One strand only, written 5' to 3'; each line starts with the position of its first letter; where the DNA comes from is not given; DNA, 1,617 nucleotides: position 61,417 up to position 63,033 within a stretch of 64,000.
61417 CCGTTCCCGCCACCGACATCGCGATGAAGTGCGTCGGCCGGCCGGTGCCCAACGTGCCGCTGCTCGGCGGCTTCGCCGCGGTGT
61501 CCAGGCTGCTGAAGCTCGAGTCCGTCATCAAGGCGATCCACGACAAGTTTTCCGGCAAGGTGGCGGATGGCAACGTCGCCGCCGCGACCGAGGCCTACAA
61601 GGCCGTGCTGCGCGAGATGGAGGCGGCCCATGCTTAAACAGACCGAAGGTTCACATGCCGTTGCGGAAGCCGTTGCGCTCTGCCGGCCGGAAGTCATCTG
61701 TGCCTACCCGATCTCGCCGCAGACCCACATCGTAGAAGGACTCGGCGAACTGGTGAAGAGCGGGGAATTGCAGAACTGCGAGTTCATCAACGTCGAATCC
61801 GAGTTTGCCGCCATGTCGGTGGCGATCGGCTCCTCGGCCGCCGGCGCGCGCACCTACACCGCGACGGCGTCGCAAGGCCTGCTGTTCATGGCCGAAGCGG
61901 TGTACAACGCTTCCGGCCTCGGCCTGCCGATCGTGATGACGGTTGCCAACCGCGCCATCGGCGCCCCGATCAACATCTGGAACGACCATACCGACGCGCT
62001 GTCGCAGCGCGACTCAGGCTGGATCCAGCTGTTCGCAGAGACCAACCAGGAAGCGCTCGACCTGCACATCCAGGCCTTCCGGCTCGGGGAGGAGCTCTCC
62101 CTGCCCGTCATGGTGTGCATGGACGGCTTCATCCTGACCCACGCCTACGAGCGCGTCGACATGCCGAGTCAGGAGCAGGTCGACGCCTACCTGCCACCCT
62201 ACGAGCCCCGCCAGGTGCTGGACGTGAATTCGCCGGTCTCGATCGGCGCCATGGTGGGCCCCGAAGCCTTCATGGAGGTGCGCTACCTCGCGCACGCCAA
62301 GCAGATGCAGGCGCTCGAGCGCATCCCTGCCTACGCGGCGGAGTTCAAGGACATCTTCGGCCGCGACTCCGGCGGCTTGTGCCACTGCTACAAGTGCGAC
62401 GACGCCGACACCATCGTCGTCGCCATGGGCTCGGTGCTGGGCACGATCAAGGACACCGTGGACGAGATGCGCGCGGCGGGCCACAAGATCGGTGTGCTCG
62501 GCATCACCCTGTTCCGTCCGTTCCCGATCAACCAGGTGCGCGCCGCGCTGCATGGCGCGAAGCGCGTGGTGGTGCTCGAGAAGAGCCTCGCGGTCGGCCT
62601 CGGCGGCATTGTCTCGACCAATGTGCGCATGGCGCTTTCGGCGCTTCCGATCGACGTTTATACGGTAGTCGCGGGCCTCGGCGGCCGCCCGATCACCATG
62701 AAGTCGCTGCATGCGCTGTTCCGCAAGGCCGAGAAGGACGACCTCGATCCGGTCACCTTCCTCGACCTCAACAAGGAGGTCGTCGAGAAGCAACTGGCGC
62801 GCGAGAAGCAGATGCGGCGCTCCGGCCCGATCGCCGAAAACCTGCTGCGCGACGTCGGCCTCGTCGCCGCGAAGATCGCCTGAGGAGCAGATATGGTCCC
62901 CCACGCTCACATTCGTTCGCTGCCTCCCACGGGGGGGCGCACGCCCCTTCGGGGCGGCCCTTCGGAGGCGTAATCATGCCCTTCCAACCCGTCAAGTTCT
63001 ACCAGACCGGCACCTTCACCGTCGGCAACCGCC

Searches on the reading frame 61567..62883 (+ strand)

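Call 86: search_protein_families(library=pfam, proteins=[window:61567-62883:+], max_evalue=0.00001)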
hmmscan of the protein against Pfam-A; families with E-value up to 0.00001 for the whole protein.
window:61567-62883:+ (438 aa): 2 families
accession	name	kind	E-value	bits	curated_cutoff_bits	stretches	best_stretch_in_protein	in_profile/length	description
PF01855.24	POR_N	-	1.4e-68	231.5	27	1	35-253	2-226/231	Pyruvate flavodoxin/ferredoxin oxidoreductase, thiamine diP-bdg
PF17147.9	PFOR_II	-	2.1e-26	92.7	27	1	280-380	1-101/102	Pyruvate:ferredoxin oxidoreductase core domain II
